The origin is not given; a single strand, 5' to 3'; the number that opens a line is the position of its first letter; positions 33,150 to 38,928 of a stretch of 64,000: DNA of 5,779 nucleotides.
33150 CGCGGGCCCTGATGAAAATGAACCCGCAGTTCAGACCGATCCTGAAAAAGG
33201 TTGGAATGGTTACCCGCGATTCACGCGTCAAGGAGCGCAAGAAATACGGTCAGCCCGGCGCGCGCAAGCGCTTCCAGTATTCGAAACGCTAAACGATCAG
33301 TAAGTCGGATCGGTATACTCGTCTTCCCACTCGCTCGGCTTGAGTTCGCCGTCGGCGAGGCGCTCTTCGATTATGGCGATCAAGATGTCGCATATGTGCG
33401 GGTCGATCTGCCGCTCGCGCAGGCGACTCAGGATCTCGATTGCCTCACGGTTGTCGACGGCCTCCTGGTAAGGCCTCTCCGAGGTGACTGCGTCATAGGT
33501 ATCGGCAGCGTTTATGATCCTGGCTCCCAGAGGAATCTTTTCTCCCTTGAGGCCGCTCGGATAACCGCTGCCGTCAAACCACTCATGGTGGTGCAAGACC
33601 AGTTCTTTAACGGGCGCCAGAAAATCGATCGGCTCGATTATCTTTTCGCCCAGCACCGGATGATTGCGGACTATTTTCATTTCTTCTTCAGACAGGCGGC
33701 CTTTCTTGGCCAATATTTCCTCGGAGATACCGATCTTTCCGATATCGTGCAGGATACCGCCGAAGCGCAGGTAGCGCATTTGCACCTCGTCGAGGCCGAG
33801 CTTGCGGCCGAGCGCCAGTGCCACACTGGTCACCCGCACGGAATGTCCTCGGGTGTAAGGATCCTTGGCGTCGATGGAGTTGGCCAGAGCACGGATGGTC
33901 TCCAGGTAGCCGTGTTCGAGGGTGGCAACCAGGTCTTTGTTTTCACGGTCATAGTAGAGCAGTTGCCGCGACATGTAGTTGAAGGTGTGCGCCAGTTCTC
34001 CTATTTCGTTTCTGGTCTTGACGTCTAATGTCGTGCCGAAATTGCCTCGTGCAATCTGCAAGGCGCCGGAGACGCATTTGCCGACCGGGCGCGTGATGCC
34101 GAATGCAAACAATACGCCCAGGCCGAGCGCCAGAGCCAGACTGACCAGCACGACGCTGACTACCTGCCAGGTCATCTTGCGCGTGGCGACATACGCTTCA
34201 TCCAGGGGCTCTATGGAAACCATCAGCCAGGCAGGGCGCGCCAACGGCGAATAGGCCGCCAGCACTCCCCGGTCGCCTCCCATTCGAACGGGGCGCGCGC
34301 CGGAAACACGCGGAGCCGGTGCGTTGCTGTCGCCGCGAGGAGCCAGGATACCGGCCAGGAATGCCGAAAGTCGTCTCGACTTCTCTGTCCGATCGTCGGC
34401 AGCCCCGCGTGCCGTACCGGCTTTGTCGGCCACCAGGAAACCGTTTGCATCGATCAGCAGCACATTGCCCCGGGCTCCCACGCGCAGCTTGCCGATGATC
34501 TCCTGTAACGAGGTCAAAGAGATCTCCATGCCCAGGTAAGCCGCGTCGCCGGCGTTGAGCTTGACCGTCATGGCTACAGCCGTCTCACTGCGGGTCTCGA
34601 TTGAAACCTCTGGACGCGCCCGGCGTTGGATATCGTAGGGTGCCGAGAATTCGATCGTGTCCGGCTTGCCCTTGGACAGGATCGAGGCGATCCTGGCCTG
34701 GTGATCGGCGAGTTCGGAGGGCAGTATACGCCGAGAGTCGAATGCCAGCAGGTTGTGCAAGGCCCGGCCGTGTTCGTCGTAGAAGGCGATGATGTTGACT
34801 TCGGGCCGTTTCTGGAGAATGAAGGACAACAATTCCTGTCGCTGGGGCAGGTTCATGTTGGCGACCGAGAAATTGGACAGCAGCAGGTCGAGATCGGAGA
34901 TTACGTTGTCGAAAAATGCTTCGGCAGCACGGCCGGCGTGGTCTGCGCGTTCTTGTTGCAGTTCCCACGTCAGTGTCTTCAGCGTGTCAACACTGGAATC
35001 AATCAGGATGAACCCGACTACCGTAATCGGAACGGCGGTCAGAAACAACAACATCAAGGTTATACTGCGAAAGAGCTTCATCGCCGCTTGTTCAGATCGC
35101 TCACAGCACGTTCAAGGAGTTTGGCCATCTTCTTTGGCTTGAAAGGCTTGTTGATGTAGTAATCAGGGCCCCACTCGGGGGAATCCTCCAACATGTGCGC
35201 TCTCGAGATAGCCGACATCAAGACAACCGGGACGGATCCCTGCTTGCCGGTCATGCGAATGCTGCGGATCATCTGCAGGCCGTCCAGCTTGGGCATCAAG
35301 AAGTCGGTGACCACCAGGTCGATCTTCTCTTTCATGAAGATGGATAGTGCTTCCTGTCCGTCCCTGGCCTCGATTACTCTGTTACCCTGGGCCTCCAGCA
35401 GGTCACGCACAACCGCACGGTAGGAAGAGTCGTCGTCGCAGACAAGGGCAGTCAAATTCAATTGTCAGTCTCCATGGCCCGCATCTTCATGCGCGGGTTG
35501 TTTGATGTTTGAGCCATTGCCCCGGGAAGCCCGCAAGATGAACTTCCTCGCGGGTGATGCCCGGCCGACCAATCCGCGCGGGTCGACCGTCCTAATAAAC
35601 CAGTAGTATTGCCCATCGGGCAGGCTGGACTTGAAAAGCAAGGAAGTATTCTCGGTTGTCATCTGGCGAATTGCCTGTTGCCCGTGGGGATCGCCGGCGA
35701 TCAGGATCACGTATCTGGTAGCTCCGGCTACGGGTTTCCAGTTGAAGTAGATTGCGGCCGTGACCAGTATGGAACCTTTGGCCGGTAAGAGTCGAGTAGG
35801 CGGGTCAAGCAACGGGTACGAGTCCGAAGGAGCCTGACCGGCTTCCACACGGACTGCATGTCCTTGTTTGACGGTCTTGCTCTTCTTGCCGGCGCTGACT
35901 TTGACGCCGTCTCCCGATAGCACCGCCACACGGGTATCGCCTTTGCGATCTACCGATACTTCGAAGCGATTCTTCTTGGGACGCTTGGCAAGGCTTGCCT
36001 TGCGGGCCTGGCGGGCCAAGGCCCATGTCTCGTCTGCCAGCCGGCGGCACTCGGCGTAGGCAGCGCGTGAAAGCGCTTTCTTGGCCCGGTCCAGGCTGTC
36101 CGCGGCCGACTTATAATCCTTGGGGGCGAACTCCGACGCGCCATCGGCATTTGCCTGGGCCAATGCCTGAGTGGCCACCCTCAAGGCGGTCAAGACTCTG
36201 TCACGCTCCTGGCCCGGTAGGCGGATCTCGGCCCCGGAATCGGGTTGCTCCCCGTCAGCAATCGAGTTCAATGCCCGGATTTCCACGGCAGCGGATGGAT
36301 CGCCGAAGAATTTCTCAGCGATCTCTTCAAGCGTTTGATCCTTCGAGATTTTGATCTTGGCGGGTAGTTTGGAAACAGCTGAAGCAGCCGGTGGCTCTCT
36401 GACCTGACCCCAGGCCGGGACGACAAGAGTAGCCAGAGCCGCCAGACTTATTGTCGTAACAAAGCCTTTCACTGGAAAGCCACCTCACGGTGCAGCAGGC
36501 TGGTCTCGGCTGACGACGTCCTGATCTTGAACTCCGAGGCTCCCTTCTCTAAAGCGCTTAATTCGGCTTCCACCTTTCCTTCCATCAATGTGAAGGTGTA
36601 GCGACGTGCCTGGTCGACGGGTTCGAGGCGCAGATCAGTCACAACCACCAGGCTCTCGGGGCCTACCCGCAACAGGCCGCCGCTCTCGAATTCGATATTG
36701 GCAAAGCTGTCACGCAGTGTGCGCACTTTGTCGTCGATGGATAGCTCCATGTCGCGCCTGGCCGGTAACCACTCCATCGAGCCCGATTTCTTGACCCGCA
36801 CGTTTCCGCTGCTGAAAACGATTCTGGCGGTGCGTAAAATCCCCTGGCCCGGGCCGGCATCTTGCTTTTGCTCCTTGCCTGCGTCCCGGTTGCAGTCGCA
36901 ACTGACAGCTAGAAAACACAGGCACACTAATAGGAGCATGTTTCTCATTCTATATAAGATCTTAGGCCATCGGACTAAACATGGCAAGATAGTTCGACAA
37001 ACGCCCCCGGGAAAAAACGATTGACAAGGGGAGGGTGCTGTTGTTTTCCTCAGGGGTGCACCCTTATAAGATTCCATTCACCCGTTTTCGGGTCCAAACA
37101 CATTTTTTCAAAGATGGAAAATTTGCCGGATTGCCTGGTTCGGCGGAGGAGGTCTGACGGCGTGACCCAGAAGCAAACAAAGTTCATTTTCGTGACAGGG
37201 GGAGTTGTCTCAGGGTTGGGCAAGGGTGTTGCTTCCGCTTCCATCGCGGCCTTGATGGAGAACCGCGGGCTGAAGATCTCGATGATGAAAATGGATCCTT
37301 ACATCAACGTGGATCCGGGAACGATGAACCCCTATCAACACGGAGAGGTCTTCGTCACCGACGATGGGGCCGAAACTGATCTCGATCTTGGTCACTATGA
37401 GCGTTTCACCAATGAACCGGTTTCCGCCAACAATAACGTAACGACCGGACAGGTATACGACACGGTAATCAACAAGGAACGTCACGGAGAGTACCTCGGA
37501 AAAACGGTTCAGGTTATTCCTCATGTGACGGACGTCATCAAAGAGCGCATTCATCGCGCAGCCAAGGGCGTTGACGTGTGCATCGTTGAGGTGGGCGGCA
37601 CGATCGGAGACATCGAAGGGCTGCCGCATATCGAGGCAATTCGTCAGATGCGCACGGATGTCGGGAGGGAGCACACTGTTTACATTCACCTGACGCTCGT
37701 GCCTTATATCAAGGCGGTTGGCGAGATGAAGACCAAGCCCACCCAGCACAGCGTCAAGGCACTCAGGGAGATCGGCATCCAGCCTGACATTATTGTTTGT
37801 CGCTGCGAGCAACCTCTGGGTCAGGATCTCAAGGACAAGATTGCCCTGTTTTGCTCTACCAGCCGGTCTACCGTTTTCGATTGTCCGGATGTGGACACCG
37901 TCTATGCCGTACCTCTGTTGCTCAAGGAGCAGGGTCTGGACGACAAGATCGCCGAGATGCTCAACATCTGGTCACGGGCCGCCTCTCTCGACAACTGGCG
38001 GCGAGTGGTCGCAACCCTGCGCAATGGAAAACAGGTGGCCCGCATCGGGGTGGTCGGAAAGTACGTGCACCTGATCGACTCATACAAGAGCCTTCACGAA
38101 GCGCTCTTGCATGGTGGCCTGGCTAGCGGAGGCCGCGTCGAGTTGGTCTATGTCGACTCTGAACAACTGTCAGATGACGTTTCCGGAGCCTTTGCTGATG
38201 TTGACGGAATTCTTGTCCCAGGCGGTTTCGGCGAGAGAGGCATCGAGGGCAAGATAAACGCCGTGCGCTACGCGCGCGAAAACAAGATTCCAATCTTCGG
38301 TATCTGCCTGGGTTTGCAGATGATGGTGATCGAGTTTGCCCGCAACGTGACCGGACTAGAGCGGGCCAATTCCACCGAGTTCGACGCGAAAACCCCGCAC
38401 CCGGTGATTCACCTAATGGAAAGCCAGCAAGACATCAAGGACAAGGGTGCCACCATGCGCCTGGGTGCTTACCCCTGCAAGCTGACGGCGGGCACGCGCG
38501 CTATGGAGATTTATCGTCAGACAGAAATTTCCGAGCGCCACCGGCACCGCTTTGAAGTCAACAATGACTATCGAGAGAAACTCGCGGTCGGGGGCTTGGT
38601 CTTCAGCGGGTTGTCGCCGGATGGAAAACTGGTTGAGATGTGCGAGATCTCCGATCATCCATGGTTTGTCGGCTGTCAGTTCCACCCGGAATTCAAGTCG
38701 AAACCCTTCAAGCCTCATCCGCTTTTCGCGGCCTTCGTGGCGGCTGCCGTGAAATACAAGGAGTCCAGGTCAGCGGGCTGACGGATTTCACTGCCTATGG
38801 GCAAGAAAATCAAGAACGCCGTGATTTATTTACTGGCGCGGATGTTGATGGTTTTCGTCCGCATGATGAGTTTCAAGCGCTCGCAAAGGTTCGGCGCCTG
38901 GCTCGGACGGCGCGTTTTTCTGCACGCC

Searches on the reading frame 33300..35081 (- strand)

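Call 104: search_protein_families(library=pfam, proteins=[window:33300-35081:-], max_evalue=0.0001)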
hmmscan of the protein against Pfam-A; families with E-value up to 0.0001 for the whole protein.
window:33300-35081:- (594 aa): 4 families
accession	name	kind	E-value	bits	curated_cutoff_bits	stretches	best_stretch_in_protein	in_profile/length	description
PF13487.12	HD_5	-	1.1e-43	149.3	27.2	1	398-563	2-170/170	HD domain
PF01966.28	HD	-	4.2e-21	75.8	22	1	412-531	3-115/116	HD domain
PF00672.30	HAMP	-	1.2e-12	48.4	25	1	328-374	5-51/53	HAMP domain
PF02743.24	dCache_1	-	1.3e-11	44.9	45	1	41-289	10-239/240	Cache domain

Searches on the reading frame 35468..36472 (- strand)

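Call 104: search_protein_families(library=pfam, proteins=[window:35468-36472:-], max_evalue=0.0001)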
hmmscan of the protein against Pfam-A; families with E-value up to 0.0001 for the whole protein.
window:35468-36472:- (335 aa): 1 family
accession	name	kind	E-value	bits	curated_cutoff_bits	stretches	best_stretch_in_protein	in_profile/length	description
PF14346.11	DUF4398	-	1.4e-07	32.3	27.9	1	96-164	2-70/78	Domain of unknown function (DUF4398)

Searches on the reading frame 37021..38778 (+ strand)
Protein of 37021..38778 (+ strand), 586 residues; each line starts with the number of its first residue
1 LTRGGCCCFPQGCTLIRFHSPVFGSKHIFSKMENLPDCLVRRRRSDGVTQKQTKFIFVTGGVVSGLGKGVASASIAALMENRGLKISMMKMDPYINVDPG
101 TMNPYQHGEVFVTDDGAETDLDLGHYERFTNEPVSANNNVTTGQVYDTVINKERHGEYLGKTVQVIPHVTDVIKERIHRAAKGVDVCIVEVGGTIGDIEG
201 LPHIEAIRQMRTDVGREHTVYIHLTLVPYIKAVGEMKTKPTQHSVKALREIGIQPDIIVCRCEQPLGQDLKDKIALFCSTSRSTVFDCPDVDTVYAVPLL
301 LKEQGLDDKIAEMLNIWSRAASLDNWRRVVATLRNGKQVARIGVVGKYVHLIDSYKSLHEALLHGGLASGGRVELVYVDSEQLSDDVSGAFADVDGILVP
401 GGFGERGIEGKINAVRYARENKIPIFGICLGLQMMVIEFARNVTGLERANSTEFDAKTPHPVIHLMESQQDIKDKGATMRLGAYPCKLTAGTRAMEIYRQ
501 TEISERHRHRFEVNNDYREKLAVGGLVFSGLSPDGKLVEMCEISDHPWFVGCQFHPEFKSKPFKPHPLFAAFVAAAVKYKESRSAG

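Call 104: search_protein_families(library=pfam, proteins=[window:37021-38778:+], max_evalue=0.0001)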
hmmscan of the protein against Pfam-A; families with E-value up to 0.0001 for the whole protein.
window:37021-38778:+ (586 aa): 3 families
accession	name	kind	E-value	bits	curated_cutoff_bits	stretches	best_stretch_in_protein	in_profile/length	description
PF06418.20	CTP_synth_N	-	5.2e-127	423.1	26.1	1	54-316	1-265/265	CTP synthase N-terminus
PF00117.34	GATase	-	7.1e-43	146.9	22.8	1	351-574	2-189/190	Glutamine amidotransferase class-I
PF07722.19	Peptidase_C26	-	2e-09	38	20.5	1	414-557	97-219/219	Peptidase C26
